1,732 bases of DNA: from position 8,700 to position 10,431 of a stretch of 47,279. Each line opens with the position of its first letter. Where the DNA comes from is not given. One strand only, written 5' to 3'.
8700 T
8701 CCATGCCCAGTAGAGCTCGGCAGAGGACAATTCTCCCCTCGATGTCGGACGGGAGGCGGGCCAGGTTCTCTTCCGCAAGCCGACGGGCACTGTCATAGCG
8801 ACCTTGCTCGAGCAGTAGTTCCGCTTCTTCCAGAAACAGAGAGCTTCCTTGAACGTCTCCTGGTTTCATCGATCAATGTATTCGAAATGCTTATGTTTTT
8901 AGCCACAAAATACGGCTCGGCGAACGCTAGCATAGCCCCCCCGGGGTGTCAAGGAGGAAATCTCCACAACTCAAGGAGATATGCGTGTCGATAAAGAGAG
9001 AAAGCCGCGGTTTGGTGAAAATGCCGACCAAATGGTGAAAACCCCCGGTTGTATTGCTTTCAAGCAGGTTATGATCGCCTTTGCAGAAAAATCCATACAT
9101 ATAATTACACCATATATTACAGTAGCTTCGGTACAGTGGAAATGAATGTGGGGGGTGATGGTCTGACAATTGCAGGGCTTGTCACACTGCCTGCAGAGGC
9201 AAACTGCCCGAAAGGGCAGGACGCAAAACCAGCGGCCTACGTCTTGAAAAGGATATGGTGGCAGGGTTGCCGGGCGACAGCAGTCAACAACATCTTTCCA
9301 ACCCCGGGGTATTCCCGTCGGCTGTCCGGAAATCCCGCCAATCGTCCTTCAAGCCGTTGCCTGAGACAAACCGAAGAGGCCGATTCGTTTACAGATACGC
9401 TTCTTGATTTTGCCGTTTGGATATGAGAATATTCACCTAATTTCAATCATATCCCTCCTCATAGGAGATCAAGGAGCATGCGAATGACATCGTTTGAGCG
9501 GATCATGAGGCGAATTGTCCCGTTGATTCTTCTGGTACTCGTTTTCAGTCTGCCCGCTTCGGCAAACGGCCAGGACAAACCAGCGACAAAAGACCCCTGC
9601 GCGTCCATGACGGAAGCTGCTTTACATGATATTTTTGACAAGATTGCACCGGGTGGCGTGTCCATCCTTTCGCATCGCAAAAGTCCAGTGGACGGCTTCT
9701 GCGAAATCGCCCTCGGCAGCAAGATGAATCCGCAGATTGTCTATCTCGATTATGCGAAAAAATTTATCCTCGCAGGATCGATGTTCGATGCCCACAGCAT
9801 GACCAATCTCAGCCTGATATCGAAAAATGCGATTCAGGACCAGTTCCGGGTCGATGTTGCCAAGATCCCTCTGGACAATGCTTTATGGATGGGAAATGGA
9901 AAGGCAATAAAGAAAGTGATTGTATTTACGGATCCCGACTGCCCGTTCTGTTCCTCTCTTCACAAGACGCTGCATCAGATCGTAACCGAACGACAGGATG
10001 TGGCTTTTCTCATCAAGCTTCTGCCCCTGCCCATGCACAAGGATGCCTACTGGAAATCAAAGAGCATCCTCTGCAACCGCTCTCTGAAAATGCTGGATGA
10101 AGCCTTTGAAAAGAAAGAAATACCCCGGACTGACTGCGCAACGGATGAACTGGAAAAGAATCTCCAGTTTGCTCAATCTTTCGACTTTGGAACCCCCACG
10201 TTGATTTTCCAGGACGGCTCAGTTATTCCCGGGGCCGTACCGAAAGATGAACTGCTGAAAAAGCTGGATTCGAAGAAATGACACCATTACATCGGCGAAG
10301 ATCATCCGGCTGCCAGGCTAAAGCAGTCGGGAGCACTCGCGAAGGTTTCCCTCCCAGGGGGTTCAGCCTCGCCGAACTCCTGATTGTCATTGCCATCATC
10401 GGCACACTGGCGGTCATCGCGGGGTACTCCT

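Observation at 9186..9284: GEMM-I (c-di-GMP-I) riboswitch aptamer in the leader of a minor pilin / PilY1 operon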

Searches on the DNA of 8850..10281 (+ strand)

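Call 26: build_rna_model(alignment_id=A3, structure=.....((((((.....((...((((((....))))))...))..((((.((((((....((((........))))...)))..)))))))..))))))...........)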
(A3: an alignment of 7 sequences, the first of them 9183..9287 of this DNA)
Model R1 built from alignment A3 (7 sequences, 109 columns); structure: as given.
model positions 106; base pairs 28; branch points 1; effective number of sequences 1.15; information 0.591 bits per position. Calibrated on 0.2 Mb of random sequence (short: E-values are rough).
structure used (alignment columns):
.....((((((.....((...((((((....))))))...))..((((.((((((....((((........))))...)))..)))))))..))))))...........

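Call 27: search_with_rna_model(model_id=R1, sources=[window, L001, L002, L003, L004, L005, L006, L007, L008, L009, L010, L011, L012, L013, L014, L015, L016, L017, L018, L019, L020, L021, L022, L023, L024, L025, L026, L027, L028, L029, L030, L031, L032, L033, L034, L035, L036, L037, L038, L039, L040, L041, L042, L043, L044, L045, L046, L047, L048, L049, L050, L051, L052, L053, L054, L055, L056, L057, L058, L059, L060, L061, L062, L063, L064, L065, L066, L067, L068, L069, L070, L071, L072, L073, L074, L075, L076, L077, L078, L079, L080, L081, L082, L083, L084, L085, L086, L087, L088], max_evalue=1)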
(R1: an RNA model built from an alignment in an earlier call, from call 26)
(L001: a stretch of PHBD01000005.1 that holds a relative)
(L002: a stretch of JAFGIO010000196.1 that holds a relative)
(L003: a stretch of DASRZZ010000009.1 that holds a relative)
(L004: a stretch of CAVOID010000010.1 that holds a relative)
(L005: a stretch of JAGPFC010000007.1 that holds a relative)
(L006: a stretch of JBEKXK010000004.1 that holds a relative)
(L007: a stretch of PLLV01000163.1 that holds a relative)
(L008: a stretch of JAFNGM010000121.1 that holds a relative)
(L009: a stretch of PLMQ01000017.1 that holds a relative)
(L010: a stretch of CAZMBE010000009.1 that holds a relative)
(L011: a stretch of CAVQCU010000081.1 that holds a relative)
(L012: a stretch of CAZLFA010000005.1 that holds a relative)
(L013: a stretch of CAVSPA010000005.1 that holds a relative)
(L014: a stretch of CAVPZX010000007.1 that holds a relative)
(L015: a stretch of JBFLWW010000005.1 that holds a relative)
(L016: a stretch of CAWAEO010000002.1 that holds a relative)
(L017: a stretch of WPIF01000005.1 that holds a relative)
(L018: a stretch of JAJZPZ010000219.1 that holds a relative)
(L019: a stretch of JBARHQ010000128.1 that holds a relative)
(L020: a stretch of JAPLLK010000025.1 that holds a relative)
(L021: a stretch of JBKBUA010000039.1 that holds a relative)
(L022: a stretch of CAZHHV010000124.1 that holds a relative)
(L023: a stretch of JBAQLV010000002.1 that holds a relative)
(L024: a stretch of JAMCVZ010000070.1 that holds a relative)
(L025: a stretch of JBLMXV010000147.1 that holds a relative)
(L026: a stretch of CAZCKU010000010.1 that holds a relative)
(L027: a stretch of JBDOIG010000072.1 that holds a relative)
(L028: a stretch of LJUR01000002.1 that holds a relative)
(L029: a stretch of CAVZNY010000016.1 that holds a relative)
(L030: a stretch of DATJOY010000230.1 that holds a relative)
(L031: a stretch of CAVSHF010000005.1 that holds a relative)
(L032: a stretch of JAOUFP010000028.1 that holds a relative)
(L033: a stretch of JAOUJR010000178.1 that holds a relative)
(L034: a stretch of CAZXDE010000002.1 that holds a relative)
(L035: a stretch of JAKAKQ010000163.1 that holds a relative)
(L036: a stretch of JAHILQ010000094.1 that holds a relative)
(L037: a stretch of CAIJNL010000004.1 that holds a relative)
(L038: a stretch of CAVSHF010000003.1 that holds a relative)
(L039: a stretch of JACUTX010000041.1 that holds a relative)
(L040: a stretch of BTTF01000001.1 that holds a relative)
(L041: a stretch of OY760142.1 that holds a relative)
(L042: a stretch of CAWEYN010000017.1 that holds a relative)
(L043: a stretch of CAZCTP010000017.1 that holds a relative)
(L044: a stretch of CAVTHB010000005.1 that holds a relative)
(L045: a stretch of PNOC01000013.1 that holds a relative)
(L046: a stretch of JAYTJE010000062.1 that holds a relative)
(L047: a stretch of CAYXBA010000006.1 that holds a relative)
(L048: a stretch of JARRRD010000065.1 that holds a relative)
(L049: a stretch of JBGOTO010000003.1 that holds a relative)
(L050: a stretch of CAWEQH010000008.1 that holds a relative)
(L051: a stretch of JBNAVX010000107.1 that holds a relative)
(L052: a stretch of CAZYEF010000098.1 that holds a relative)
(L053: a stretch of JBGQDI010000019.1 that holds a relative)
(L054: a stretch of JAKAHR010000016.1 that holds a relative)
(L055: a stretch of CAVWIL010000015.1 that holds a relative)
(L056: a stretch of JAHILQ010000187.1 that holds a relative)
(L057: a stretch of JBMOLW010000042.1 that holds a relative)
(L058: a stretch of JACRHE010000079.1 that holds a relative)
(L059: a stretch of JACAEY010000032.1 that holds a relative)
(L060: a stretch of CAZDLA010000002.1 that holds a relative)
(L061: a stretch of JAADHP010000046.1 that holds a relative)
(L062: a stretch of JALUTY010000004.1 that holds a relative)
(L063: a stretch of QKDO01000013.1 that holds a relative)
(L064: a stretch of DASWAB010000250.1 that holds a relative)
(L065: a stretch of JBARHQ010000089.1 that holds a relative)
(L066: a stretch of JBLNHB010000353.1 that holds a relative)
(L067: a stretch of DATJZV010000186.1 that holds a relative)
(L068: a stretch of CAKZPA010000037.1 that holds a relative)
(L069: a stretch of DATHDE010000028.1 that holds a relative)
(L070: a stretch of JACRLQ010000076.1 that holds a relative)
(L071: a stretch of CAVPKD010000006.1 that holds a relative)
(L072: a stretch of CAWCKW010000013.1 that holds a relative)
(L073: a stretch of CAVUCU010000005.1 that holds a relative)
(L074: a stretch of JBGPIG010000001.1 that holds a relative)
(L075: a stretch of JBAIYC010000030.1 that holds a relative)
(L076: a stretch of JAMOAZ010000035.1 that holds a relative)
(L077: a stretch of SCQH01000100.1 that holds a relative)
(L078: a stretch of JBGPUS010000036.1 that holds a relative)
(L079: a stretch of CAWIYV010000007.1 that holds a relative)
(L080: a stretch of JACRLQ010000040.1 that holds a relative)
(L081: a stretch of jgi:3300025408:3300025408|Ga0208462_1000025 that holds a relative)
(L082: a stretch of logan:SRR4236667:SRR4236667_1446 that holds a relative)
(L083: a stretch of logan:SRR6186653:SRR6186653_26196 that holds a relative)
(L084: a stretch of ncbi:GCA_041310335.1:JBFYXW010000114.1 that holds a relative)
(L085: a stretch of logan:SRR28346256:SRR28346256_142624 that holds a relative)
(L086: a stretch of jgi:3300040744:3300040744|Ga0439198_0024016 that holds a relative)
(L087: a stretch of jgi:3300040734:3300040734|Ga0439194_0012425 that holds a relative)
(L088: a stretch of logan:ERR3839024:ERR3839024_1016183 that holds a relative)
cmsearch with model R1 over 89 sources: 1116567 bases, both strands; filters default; matches with E-value up to 1: 16.
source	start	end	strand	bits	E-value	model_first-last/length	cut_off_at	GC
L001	6707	6812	+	123.8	1.8e-36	1-106/106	no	0.59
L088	608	713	+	123.8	1.8e-36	1-106/106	no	0.59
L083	6707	6812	+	120.8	1.6e-35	1-106/106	no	0.6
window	9183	9287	+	119.3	4.9e-35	1-106/106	no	0.59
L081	6705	6809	+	119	6.5e-35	1-106/106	no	0.58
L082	6705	6809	+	119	6.5e-35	1-106/106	no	0.58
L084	6695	6800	+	116.6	3.9e-34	1-106/106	no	0.63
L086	3403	3508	+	114.7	1.6e-33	1-106/106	no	0.65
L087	1806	1911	+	114.7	1.6e-33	1-106/106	no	0.65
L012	6570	6678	+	91.1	6.8e-26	1-106/106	no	0.52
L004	6668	6775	+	77.7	1.6e-21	1-106/106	no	0.44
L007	6629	6738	+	75.4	8.7e-21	1-106/106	no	0.48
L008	558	667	+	71.4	1.7e-19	1-106/106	no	0.46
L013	6662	6775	+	68.7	1.2e-18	1-106/106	no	0.48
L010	6654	6763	+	68.1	2e-18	1-106/106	no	0.46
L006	6687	6798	+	67.8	2.5e-18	1-106/106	no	0.51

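Call 29: search_with_rna_model(model_id=R1, sources=[window, L001, L081, L083, L084, L086, L012, L004, L007, L008, L013, L010, L006, L002, L003, L005, L009, L011], max_evalue=10, make_alignment=true)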
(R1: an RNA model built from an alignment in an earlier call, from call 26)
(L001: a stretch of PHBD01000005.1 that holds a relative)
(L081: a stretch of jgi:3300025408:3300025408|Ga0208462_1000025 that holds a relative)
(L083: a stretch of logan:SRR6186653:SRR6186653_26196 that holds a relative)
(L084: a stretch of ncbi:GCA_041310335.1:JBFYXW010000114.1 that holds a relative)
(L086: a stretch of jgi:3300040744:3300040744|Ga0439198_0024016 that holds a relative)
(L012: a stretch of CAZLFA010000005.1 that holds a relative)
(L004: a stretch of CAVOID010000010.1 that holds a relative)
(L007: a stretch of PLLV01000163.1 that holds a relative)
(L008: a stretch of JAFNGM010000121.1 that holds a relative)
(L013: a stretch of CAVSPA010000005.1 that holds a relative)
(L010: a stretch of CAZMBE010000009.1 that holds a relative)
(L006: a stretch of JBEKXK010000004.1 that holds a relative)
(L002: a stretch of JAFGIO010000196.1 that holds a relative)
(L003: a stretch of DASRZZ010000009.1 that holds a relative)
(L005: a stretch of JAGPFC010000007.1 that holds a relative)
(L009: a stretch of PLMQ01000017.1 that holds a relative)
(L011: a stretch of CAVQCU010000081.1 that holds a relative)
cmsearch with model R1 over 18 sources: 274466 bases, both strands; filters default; matches with E-value up to 10: 14.
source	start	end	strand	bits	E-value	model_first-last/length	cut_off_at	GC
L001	6707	6812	+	123.8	4.5e-37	1-106/106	no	0.59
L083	6707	6812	+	120.8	4e-36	1-106/106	no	0.6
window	9183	9287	+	119.3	1.2e-35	1-106/106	no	0.59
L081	6705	6809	+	119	1.6e-35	1-106/106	no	0.58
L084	6695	6800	+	116.6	9.5e-35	1-106/106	no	0.63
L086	3403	3508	+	114.7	3.8e-34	1-106/106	no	0.65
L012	6570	6678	+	91.1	1.7e-26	1-106/106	no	0.52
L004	6668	6775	+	77.7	3.8e-22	1-106/106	no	0.44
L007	6629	6738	+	75.4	2.1e-21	1-106/106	no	0.48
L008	558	667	+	71.4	4.1e-20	1-106/106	no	0.46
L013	6662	6775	+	68.7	3e-19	1-106/106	no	0.48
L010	6654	6763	+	68.1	4.9e-19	1-106/106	no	0.46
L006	6687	6798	+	67.8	6e-19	1-106/106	no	0.51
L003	8150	8180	+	9.2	6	1-106/106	no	0.58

Alignment A5: 14 matches aligned to the model, 124 columns, each read 5' to 3' on its own strand. Consensus structure (alignment columns), stored with it:
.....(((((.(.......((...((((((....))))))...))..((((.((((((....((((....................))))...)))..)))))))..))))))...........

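Call 63: search_rna_families(source=window, start=8850, end=9500, threshold=evalue, max_evalue=5)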
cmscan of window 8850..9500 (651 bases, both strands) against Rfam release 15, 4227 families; matches with E-value up to 5: 2.
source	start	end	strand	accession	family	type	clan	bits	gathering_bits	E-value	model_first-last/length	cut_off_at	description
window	9188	9274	+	RF01051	c-di-GMP-I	Cis-reg; riboswitch;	CL00126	69.9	35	1.2e-13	1-87/87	no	c-di-GMP-I riboswitch aptamer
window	9315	9379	+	RF02946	cow-rumen-1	Gene; sRNA;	-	13.9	53.4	3.4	1-61/61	no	cow-rumen-1 RNA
